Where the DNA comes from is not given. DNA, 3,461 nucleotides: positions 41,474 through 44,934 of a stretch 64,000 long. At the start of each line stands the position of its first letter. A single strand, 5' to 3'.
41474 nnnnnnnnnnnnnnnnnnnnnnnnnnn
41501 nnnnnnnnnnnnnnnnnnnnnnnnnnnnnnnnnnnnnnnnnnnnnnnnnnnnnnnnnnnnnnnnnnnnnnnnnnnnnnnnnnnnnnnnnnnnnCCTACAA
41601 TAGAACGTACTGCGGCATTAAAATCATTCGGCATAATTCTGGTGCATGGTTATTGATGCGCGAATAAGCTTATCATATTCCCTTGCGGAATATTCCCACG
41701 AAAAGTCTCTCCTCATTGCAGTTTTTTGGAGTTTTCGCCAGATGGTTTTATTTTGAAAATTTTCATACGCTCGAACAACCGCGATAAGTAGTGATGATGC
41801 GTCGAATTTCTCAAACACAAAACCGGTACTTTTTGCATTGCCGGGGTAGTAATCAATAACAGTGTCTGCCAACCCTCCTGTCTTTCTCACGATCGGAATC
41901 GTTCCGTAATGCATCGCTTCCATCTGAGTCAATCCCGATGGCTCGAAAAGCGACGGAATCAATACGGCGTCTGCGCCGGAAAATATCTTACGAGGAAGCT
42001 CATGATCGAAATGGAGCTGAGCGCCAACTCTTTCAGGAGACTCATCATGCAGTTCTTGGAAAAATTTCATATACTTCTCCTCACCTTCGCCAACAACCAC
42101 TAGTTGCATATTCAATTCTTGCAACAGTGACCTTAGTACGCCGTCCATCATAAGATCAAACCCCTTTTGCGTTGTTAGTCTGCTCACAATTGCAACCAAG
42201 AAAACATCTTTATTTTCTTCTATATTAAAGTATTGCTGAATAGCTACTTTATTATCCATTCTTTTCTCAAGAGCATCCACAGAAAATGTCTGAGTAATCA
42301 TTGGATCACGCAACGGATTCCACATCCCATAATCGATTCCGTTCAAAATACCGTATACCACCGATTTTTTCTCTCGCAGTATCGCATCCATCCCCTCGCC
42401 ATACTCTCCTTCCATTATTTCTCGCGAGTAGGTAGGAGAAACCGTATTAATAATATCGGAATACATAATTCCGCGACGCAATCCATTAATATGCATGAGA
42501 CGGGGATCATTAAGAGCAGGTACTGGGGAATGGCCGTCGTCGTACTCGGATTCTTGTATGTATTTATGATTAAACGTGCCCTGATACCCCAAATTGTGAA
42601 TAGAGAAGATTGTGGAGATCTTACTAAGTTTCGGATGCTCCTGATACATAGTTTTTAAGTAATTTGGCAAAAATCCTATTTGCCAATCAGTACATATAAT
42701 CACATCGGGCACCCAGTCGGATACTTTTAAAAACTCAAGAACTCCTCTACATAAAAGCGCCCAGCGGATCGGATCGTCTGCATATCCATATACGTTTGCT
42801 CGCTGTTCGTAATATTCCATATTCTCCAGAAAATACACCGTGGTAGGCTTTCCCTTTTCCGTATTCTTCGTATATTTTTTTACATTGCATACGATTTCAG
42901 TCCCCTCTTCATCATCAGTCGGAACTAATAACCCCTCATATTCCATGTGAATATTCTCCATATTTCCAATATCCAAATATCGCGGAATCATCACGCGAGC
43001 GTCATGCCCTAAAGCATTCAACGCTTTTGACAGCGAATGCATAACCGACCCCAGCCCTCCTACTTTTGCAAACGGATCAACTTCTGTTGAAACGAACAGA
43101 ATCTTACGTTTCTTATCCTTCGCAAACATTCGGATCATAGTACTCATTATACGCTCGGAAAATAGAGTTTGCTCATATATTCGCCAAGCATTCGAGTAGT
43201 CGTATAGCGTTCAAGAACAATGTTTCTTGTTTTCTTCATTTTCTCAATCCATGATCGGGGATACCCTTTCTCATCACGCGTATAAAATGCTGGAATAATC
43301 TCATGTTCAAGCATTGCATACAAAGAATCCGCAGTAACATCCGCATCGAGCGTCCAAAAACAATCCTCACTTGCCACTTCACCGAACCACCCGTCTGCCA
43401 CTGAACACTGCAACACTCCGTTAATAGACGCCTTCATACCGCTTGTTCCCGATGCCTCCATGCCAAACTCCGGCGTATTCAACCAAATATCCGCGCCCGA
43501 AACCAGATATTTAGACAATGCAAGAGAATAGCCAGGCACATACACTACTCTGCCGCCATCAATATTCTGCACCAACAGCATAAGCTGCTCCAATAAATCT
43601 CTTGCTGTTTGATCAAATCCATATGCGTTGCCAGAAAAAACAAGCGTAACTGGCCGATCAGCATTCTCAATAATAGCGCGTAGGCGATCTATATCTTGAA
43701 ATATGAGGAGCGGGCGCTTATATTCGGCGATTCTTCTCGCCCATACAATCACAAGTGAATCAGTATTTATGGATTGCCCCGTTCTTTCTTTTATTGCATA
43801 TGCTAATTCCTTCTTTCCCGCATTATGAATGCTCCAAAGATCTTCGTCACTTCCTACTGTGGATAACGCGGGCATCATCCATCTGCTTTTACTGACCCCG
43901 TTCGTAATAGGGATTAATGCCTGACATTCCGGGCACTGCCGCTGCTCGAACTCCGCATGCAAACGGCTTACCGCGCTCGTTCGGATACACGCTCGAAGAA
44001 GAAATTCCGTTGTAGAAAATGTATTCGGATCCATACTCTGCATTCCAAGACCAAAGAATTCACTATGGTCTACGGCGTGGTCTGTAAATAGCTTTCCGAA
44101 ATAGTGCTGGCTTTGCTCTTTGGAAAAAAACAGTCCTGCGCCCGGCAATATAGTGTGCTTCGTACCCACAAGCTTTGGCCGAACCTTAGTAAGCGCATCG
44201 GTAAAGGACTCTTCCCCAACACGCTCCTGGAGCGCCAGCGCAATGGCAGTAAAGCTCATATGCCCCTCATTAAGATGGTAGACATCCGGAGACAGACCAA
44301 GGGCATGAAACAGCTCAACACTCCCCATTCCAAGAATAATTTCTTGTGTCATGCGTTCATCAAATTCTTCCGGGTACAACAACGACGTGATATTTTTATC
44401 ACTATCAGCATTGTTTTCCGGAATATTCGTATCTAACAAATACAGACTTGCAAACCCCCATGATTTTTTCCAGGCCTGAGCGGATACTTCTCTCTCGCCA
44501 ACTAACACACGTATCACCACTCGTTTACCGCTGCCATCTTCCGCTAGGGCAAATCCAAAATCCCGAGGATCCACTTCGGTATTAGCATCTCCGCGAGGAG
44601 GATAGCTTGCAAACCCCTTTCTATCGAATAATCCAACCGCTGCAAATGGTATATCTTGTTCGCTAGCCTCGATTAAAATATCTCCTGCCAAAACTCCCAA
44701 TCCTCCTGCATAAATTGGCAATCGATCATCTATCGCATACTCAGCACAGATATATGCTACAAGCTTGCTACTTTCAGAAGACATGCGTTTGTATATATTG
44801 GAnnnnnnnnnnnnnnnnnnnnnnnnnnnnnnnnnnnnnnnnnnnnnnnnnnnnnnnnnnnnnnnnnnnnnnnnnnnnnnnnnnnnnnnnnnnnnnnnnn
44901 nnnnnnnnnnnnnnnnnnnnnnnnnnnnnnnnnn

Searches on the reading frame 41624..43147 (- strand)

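Call 60: search_protein_families(library=pfam, proteins=[window:41624-43147:-], max_evalue=0.0001)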
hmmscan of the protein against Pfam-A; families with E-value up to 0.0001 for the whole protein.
window:41624-43147:- (507 aa): 4 families
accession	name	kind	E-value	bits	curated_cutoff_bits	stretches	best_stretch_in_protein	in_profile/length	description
PF08323.17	Glyco_transf_5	-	1.7e-66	224.8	22.7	1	15-259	1-239/239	Starch synthase catalytic domain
PF00534.26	Glycos_transf_1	-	2.8e-19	69.7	26.4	1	309-462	9-157/172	Glycosyl transferases group 1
PF13692.12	Glyco_trans_1_4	-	4.4e-14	53.4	27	1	318-463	4-142/142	Glycosyl transferases group 1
PF20706.3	GT4-conflict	-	2.5e-06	27.1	26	0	314-466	196-360/385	Family 4 Glycosyltransferase in conflict systems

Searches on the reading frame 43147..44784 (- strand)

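Call 60: search_protein_families(library=pfam, proteins=[window:43147-44784:-], max_evalue=0.0001)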
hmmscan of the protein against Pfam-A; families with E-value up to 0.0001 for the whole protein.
window:43147-44784:- (545 aa): 1 family
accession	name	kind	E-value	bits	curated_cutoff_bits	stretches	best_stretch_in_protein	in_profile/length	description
PF00343.26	Phosphorylase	-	6.5e-18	64.8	27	1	314-466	417-580/713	Carbohydrate phosphorylase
